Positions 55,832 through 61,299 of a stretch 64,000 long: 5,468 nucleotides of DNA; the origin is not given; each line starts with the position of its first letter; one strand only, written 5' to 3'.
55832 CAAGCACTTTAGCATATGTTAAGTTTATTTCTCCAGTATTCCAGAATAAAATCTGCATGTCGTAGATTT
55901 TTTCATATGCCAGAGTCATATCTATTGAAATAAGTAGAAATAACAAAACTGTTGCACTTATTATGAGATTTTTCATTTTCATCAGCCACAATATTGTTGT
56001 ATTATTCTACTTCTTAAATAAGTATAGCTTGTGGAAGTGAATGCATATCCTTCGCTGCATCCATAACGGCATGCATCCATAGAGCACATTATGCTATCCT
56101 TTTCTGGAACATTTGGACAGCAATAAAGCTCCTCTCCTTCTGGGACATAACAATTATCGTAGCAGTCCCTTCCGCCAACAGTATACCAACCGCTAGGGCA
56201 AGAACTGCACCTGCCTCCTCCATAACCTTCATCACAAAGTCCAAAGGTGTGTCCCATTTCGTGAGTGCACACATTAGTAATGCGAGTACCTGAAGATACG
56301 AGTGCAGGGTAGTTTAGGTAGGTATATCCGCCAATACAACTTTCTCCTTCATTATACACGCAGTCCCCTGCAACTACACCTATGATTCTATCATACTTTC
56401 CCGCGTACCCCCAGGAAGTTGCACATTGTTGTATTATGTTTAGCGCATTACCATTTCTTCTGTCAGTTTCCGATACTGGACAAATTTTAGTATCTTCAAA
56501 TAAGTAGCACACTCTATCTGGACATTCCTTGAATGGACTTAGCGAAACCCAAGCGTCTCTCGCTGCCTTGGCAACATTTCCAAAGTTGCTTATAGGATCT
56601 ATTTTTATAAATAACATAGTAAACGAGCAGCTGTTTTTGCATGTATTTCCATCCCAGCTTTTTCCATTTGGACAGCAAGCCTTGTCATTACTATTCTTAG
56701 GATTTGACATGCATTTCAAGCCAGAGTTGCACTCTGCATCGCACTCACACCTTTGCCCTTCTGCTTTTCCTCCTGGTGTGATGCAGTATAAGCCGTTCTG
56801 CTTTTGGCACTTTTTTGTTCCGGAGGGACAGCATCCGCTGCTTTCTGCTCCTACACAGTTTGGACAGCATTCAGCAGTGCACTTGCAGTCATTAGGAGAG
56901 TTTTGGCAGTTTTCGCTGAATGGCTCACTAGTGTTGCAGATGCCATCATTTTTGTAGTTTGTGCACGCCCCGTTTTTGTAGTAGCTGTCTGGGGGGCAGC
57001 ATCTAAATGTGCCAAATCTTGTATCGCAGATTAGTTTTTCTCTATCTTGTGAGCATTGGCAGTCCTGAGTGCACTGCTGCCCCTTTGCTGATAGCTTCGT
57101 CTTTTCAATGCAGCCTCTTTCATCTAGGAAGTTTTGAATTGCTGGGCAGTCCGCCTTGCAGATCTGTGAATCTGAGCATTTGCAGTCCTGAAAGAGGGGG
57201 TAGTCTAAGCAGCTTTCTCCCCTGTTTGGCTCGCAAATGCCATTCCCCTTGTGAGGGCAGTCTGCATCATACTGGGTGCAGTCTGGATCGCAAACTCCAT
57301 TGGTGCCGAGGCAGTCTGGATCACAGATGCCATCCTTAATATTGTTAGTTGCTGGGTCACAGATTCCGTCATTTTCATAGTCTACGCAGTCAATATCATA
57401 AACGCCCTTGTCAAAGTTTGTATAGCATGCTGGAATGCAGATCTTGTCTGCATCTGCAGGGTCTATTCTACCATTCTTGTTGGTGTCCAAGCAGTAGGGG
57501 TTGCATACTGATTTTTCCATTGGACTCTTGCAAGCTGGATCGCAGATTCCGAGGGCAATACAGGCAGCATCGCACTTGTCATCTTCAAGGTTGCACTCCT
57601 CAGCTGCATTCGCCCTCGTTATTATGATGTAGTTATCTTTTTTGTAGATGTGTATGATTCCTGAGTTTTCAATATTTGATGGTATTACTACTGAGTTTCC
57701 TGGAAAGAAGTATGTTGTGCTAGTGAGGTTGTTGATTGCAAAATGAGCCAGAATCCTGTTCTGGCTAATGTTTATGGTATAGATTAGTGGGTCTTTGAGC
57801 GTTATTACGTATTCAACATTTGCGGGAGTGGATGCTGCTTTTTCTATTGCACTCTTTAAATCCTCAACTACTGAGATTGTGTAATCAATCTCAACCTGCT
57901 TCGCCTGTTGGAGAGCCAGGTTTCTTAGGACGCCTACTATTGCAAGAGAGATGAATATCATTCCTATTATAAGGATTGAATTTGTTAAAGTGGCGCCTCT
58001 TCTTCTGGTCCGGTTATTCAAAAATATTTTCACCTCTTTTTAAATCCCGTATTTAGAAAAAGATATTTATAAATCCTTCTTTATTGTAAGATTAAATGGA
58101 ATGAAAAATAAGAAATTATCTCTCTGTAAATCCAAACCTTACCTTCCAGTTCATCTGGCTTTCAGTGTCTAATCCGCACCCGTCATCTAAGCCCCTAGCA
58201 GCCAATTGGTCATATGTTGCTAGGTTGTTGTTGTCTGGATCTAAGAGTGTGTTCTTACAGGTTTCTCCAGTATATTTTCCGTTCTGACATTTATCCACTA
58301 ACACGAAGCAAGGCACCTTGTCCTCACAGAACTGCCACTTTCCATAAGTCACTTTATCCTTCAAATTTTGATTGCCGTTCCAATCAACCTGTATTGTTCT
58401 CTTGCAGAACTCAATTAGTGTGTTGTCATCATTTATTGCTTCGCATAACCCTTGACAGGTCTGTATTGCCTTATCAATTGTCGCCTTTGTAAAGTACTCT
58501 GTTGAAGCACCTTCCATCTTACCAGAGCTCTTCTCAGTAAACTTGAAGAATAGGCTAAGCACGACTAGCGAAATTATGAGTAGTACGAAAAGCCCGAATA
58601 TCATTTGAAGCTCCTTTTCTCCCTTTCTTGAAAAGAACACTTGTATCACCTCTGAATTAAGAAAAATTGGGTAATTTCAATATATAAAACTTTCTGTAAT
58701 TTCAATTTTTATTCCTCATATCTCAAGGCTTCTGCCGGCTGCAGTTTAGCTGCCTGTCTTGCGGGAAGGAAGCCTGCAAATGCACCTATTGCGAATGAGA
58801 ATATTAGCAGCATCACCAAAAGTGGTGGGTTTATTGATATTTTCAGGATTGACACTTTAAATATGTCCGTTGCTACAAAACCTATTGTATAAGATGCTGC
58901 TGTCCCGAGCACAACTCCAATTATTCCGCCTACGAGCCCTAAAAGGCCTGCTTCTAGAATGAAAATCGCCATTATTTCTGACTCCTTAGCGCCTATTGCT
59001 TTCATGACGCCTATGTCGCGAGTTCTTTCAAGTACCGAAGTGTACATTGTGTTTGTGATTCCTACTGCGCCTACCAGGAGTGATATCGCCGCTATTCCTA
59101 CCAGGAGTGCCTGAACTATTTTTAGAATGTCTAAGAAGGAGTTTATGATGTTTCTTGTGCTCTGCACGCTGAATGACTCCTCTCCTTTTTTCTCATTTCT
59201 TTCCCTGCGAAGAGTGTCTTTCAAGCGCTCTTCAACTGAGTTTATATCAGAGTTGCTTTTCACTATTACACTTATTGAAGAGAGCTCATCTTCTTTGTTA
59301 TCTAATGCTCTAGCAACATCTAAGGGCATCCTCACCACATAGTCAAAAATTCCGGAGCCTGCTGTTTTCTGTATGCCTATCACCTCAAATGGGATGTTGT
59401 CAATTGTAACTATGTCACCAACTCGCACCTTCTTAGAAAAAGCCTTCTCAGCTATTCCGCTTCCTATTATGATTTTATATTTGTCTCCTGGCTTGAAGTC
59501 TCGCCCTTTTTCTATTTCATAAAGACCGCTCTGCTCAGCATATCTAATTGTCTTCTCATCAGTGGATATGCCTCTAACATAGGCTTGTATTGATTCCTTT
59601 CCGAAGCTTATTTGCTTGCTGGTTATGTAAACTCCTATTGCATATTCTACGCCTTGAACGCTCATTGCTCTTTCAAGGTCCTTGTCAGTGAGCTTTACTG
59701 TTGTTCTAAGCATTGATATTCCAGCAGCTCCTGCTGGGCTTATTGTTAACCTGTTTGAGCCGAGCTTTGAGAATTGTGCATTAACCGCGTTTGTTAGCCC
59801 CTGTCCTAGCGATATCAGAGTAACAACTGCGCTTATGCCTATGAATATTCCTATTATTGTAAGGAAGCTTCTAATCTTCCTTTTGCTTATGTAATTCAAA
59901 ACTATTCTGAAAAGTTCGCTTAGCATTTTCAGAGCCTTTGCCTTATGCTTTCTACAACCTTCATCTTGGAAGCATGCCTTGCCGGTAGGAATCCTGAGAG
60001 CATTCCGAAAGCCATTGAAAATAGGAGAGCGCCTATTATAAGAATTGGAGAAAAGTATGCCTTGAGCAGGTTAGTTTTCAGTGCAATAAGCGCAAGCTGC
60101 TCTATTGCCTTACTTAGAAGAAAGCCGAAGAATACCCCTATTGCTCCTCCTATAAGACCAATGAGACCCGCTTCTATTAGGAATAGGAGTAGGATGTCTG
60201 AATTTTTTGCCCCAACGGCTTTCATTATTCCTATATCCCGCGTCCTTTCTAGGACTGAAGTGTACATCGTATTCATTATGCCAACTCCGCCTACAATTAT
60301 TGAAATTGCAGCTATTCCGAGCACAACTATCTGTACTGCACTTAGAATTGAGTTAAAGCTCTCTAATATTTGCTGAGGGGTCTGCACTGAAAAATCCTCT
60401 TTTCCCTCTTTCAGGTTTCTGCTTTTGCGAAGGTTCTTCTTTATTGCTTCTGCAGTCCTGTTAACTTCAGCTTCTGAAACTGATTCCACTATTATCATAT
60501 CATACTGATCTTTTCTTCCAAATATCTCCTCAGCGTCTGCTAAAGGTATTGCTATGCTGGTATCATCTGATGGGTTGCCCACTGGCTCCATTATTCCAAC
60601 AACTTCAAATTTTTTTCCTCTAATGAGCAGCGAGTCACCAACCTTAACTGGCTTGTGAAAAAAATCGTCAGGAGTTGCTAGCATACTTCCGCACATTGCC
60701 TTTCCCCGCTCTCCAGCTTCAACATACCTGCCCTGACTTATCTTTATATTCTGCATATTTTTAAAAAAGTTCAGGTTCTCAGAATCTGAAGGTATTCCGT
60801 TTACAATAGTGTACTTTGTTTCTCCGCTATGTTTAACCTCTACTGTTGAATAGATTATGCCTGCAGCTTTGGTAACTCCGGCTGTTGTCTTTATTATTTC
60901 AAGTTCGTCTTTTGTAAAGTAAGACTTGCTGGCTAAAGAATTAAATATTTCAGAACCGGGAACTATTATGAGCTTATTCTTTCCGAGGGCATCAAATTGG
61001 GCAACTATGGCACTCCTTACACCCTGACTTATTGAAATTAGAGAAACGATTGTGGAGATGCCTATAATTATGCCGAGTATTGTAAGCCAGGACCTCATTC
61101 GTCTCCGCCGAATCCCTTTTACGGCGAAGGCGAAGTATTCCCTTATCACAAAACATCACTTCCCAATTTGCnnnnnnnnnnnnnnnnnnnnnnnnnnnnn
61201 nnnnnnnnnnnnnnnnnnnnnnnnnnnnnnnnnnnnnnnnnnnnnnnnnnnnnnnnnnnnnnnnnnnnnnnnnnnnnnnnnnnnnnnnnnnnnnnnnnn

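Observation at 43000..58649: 15.6-kb, 14-gene block of prepilin-like proteins carrying adhesin and enzyme modules around an orphan FlaJ-like platform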

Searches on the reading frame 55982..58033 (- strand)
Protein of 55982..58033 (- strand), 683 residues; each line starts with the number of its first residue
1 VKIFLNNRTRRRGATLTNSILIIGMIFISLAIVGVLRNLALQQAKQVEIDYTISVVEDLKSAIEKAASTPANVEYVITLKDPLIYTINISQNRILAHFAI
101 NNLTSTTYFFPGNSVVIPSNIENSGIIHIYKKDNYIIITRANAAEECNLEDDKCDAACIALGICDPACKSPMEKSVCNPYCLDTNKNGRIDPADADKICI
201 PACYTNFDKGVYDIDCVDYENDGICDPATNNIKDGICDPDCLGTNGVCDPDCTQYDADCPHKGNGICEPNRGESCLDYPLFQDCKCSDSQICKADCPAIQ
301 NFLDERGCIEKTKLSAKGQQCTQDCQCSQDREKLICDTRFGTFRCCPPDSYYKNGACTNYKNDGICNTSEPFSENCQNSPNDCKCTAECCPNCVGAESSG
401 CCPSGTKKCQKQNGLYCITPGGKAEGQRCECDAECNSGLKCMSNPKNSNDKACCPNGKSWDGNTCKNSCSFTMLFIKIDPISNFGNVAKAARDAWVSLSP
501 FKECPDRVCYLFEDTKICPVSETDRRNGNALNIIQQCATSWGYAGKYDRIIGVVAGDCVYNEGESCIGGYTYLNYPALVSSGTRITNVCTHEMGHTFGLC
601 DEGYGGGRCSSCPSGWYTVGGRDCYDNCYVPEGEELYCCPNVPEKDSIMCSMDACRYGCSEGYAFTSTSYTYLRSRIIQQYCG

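Call 5: search_protein_families(library=pfam, max_evalue=0.01, proteins=[window:55982-58033:-])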
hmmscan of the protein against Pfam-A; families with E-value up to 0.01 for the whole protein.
window:55982-58033:- (683 aa): 1 family
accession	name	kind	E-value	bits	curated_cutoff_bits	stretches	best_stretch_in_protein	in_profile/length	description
PF13688.12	Reprolysin_5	-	0.0033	18.1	27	1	523-618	66-182/196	Metallo-peptidase family M12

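Call 46: search_protein_families(library=ncbifam, max_evalue=0.01, proteins=[window:55982-58033:-])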
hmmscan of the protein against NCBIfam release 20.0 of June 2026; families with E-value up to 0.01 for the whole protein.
window:55982-58033:- (683 aa): 1 family
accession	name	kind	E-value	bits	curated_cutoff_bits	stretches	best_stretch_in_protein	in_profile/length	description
TIGR03296.1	M6dom_TIGR03296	domain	0.0044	16.9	110.8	1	575-602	156-183/286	M6 family metalloprotease domain-containing protein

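Call 72: search_solved_structures(query=A8, max_evalue=1, show_alignments=1)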
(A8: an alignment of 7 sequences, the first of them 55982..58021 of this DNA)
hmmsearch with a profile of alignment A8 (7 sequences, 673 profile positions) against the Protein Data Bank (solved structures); distinct sequences matched with E-value up to 1: 1.
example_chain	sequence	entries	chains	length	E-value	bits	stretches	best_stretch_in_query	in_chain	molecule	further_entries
6zj3_SQ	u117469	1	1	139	0.027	16.4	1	109-175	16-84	Ribosomal protein eS12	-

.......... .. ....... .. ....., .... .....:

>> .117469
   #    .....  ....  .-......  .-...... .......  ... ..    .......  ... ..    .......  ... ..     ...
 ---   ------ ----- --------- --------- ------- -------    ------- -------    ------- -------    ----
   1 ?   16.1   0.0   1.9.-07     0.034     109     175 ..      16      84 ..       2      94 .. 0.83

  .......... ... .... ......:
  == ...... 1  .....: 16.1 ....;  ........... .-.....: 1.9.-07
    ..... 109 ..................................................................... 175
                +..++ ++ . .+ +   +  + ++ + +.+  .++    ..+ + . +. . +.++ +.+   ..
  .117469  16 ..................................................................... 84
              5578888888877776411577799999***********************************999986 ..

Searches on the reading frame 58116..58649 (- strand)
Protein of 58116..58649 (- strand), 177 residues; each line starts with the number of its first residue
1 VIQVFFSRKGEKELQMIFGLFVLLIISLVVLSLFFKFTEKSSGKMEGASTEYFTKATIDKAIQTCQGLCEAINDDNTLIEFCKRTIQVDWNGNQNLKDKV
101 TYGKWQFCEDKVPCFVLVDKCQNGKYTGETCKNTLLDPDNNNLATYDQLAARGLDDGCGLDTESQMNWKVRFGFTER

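Call 5: search_protein_families(library=pfam, max_evalue=0.01, proteins=[window:58116-58649:-])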
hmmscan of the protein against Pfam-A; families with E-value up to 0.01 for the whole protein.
window:58116-58649:- (177 aa): 0 families

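Call 35: search_protein_families(library=pfam, max_evalue=10, proteins=[window:58116-58649:-])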
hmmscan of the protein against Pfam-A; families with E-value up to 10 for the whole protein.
window:58116-58649:- (177 aa): 2 families
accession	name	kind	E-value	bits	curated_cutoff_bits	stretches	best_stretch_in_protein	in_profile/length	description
PF17382.7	Ycf70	-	0.087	13.7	25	1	11-51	28-67/89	Uncharacterized Ycf70-like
PF08037.16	Attractin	-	0.092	13.2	25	1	69-90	17-38/55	Attractin family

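Call 46: search_protein_families(library=ncbifam, max_evalue=0.01, proteins=[window:58116-58649:-])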
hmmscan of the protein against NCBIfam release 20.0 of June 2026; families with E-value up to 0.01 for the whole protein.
window:58116-58649:- (177 aa): 0 families

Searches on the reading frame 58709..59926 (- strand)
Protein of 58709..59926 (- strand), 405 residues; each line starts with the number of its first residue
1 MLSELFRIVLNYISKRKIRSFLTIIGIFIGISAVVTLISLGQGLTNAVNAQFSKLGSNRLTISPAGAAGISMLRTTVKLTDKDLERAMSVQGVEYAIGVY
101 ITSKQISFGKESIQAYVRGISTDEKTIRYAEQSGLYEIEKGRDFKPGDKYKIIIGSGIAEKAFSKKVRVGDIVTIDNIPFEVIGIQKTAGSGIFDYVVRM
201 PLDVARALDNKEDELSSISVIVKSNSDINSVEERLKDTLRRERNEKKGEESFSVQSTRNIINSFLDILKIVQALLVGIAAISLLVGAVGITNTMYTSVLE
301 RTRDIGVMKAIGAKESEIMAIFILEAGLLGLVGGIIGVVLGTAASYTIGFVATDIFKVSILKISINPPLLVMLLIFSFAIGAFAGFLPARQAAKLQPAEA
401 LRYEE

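Call 7: search_protein_families(library=pfam, max_evalue=0.001, proteins=[window:58709-59926:-])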
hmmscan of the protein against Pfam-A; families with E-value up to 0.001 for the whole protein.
window:58709-59926:- (405 aa): 2 families
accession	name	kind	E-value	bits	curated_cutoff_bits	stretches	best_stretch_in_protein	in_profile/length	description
PF12704.14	MacB_PCD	-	1.5e-32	114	27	1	20-237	1-206/207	MacB-like periplasmic core domain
PF02687.27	FtsX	-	2e-22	79.9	25.5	1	278-397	3-120/120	FtsX-like permease C-terminal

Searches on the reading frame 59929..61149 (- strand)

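Call 7: search_protein_families(library=pfam, max_evalue=0.001, proteins=[window:59929-61149:-])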
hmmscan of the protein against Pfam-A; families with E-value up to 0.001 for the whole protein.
window:59929-61149:- (406 aa): 2 families
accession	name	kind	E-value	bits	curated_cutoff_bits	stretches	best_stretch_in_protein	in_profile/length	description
PF12704.14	MacB_PCD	-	1.9e-28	100.6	27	1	20-238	1-206/207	MacB-like periplasmic core domain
PF02687.27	FtsX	-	6.8e-24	84.7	25.5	1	279-397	3-119/120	FtsX-like permease C-terminal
